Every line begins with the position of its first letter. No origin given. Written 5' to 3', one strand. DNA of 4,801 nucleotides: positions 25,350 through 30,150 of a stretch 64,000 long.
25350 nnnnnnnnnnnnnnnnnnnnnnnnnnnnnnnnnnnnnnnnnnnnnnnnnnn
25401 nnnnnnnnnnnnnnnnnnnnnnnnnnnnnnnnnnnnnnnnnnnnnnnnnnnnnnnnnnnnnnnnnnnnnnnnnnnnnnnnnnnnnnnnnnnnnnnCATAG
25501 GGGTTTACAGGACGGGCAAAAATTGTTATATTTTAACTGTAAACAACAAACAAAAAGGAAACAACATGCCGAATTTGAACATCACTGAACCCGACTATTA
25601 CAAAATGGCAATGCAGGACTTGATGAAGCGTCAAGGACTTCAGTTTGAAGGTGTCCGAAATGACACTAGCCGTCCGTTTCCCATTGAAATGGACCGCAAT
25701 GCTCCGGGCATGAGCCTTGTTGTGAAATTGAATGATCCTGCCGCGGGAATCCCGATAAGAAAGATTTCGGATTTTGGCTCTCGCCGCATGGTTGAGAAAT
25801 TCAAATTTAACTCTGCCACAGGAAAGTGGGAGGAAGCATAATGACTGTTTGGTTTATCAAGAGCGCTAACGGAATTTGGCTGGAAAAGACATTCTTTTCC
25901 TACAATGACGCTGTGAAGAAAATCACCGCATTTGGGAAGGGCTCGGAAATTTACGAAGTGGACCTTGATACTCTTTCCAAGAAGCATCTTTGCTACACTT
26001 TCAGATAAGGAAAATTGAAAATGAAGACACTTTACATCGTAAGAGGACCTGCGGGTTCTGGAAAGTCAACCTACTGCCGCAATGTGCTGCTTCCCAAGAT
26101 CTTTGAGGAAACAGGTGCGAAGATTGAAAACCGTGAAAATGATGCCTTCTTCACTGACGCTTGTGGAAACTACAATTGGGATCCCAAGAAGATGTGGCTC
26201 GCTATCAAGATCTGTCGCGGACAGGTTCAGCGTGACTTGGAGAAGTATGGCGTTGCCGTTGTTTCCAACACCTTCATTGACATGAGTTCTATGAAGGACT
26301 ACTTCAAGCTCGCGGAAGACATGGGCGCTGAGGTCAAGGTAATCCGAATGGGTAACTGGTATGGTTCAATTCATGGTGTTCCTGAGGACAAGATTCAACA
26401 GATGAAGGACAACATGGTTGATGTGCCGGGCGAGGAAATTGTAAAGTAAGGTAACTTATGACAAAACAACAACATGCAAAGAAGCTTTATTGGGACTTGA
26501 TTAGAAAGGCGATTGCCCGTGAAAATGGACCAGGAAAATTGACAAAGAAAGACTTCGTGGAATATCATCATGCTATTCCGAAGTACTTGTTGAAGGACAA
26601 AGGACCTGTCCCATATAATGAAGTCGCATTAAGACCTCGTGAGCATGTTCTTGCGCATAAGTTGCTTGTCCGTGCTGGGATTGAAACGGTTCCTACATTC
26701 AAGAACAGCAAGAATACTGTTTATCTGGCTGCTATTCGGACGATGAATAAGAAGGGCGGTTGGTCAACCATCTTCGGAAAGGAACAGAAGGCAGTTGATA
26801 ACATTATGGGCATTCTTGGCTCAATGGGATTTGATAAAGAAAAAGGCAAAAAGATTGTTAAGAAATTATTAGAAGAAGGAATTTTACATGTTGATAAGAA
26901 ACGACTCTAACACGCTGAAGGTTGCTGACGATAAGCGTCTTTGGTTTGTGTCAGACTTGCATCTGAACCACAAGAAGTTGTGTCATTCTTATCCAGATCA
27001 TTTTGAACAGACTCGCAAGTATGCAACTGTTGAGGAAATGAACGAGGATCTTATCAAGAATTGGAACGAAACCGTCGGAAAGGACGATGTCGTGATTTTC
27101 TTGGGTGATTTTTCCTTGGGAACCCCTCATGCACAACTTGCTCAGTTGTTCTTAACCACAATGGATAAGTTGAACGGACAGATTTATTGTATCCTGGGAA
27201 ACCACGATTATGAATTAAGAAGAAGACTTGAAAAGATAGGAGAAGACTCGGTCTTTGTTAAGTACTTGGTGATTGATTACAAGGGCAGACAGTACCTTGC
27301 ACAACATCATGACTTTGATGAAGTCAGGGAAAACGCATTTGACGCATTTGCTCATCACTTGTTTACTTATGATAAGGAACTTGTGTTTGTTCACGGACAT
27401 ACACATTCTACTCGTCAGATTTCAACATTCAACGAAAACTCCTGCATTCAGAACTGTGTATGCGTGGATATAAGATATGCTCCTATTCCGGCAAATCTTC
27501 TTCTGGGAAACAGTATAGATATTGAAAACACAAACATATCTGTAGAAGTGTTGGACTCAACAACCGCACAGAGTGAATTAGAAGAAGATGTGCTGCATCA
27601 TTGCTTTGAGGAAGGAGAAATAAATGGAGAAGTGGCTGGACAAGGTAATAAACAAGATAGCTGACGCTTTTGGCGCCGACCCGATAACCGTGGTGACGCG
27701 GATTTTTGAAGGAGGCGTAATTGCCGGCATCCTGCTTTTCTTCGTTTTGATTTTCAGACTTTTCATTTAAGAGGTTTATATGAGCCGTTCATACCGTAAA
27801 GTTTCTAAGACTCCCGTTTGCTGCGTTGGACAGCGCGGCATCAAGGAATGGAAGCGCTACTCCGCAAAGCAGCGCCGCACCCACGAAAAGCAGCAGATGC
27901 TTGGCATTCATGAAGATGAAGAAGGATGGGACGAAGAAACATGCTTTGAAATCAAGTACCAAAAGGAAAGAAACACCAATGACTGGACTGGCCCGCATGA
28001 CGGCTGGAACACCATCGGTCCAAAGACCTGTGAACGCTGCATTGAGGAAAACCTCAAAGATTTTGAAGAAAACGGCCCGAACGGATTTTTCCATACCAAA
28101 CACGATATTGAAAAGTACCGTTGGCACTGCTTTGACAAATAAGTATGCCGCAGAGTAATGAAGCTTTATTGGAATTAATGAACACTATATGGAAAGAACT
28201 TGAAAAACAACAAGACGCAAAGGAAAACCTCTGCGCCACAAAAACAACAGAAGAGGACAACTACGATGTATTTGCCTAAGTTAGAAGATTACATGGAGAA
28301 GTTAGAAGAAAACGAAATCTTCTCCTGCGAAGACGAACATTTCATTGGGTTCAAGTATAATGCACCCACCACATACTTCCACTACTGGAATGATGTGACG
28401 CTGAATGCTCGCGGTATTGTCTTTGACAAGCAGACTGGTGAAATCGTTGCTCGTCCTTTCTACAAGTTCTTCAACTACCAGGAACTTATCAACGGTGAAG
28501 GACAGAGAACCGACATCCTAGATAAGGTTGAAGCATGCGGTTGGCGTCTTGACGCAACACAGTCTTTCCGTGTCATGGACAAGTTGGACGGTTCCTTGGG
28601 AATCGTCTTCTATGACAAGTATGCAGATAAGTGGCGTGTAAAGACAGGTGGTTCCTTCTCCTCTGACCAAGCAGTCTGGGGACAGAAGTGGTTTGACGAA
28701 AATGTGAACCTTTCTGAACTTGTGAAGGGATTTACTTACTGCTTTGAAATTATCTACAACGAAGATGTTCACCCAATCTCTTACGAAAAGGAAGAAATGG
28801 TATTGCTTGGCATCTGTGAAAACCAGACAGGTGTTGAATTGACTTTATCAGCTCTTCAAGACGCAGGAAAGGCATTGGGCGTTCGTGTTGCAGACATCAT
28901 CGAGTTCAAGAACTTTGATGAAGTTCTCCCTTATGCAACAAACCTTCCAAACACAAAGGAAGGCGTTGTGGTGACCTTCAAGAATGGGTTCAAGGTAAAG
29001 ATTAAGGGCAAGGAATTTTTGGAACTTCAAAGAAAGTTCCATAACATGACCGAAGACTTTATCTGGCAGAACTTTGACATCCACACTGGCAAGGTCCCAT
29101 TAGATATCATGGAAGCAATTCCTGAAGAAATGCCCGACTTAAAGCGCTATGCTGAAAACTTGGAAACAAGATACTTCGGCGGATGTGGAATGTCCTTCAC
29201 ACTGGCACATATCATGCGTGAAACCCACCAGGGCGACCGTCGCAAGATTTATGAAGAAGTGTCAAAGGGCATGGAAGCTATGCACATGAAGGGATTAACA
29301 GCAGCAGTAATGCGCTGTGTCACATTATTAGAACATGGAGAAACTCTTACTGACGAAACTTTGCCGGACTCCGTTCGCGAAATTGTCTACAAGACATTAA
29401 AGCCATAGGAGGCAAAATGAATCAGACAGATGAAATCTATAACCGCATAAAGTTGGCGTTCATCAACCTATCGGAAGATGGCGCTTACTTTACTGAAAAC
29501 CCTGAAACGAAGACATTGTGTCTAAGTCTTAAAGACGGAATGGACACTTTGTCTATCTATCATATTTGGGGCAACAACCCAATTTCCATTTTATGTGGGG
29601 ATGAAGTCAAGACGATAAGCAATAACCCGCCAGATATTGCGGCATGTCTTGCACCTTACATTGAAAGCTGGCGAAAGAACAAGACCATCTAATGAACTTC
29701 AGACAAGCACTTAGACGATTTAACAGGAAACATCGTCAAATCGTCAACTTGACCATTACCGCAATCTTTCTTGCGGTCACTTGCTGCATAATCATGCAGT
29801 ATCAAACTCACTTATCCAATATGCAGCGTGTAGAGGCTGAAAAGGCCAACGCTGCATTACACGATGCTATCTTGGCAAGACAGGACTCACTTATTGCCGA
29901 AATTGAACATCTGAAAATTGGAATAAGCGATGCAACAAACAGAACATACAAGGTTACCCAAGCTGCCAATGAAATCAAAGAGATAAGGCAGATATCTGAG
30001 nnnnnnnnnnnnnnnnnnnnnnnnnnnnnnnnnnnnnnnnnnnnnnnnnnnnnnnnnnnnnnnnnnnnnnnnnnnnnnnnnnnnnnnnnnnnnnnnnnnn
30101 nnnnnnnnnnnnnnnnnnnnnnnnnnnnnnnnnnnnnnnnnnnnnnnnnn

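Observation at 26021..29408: Split bacterial-type RNA repair cassette (kinase, metallophosphatase, Rnl1) interrupted by an HNH gene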

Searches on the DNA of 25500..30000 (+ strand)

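Call 5: search_dna_similar(query=window:25500-30000:+, collection=phages, mode=near, max_rows=30)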
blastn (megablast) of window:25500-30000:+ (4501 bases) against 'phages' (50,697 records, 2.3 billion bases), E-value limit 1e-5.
No match.

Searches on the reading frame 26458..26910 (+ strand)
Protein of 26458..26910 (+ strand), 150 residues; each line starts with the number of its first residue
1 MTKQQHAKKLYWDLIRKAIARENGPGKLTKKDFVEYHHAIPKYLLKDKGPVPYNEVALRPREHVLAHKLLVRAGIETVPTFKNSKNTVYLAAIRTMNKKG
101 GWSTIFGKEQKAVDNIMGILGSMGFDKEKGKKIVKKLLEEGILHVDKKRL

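Call 3: search_protein_families(library=pfam, proteins=[window:26458-26910:+], max_evalue=0.1)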
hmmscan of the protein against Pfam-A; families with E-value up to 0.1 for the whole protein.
window:26458-26910:+ (150 aa): 0 families

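Call 4: search_protein_families(library=phrogs, proteins=[window:26458-26910:+], max_evalue=0.01)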
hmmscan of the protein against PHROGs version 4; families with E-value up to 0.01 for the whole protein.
window:26458-26910:+ (150 aa): 2 families
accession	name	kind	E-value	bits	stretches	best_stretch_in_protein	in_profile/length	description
phrog_655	-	DNA, RNA and nucleotide metabolism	7.6e-08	33.6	1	5-74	27-87/343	homing endonuclease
phrog_12434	-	DNA, RNA and nucleotide metabolism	0.0027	18.3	1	30-73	34-77/292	HNH endonuclease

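Call 20: search_protein_families(library=ncbifam, proteins=[window:26458-26910:+], max_evalue=0.01)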
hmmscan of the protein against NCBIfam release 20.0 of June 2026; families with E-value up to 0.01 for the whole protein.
window:26458-26910:+ (150 aa): 0 families

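Call 48: find_homologous_proteins(query=window:26458-26910:+, max_evalue=0.001)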
Query window:26458-26910:+ (150 aa): 2 proteins with E <= 0.001 among 34 candidates.
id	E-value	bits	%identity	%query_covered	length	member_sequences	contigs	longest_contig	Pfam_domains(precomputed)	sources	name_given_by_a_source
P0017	6.0e-93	327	99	100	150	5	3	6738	-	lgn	-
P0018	3.2e-34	136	52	100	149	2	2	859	-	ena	-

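Call 65: search_protein_representatives(alignment_id=A3)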
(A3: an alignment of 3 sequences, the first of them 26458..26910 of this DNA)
Query: 3 sequences, 150 profile positions. Proteins with E-value up to 0.001 (for the whole library): 87; up to 1e-10: 6; up to 1e-30: 2. The best 87 are listed.
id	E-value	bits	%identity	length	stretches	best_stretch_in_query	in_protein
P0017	3.6e-89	313.1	-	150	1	1-150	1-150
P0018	2.4e-78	277.9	-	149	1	1-150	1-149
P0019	9.8e-22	94.2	-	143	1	1-150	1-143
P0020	1.5e-18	83.9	-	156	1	4-150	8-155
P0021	2.7e-17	79.8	-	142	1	3-146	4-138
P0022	2.6e-11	60.4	-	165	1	9-144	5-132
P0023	4.1e-09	53.2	-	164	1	8-96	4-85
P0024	5.6e-09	52.8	-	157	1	8-96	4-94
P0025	6.5e-09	52.6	-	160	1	9-119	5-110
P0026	5.2e-08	49.6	-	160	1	7-80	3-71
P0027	2.9e-07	47.2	-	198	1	11-105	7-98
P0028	4.2e-07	46.7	-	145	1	8-85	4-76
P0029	1.1e-06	45.3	-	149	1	8-127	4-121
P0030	1.5e-06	44.9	-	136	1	8-88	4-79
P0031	4.0e-06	43.5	-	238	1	9-82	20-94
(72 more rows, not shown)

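Call 67: find_encoding_contigs(protein=P0019, flank=5000, max_places=3)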
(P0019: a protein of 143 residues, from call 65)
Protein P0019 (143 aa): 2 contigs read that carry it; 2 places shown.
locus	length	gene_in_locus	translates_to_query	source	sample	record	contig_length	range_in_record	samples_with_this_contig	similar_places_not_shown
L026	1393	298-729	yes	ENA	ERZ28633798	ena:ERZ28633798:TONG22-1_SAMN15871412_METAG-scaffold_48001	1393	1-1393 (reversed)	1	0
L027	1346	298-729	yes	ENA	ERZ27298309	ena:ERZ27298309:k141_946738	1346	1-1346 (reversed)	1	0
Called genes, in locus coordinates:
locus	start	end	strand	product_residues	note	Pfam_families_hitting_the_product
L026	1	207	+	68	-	?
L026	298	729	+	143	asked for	-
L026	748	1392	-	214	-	?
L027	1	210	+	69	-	?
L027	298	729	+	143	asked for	-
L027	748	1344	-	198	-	?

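Call 92: find_encoding_contigs(protein=P0020, flank=4000, max_places=3)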
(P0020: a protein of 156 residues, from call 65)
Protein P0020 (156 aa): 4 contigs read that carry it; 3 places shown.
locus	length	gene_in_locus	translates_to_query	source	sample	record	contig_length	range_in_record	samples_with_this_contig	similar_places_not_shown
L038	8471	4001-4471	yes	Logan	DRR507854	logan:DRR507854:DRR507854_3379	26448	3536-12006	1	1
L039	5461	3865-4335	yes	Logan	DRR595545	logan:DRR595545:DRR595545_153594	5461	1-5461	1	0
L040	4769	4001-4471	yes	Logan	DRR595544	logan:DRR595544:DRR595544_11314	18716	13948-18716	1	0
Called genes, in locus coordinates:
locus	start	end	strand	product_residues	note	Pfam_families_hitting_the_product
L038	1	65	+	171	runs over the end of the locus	-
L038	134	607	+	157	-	-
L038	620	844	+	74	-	-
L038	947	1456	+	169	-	-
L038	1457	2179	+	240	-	-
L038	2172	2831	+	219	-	-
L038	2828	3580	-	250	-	PF12322:T4_baseplate (weak)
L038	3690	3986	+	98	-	-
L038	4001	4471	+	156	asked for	-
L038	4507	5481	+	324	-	PF24827:AstE_AspA_cat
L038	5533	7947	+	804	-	-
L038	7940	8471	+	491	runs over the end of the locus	-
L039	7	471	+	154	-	-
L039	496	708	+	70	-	-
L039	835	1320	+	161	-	-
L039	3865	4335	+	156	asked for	-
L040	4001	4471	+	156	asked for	-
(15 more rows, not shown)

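Call 93: find_encoding_contigs(protein=P0022, flank=4000, max_places=3)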
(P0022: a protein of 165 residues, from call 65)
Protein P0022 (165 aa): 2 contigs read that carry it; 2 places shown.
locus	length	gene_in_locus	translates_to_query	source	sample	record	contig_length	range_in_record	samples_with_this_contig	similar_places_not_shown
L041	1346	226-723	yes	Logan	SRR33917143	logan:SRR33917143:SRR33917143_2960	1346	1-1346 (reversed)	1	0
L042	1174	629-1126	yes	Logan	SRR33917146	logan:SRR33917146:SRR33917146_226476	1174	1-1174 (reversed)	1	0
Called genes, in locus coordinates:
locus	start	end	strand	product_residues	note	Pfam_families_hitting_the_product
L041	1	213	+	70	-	?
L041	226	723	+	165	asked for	-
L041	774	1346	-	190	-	?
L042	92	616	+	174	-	-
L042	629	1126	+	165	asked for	-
